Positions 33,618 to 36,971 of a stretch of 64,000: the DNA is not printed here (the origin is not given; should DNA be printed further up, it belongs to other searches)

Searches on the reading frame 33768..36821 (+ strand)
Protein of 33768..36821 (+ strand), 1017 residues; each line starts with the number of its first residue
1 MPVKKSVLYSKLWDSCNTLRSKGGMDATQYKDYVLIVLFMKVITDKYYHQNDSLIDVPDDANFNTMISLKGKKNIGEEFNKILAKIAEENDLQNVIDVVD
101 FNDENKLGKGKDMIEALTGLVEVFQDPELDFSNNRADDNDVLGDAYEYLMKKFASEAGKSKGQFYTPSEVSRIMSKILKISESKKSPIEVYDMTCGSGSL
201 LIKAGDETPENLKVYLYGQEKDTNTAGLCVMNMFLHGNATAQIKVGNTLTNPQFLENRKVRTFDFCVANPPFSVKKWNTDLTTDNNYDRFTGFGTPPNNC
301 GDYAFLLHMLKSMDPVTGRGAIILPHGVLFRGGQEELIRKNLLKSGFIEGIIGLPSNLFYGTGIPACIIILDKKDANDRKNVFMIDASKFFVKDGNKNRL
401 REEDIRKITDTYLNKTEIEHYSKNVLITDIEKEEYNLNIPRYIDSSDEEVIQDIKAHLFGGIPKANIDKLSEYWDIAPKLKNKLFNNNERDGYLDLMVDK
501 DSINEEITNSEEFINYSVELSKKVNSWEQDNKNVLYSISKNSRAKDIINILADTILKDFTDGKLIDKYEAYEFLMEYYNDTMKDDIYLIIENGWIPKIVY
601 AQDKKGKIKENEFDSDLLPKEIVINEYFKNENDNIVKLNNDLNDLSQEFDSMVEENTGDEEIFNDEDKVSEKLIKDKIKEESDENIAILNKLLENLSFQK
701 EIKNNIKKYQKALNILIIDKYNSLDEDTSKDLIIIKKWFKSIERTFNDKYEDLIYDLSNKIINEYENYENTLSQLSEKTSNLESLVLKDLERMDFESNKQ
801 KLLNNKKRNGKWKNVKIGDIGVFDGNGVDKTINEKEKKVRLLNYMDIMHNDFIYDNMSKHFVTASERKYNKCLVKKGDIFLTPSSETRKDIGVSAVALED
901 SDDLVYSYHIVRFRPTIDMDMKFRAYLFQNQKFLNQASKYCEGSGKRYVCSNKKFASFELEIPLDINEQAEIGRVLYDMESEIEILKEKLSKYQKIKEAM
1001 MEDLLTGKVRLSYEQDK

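Call 42: search_protein_families(library=pfam, proteins=[window:33768-36821:+], max_evalue=0.00001)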
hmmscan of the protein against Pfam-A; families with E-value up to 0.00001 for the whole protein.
window:33768-36821:+ (1017 aa): 2 families
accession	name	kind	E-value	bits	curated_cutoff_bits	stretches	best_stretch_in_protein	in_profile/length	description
PF02384.22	N6_Mtase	-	9.3e-101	337.7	20.4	1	138-449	2-309/311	N-6 DNA Methylase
PF12161.14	HsdM_N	-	2.6e-12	48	24.5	1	10-123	3-134/135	HsdM N-terminal domain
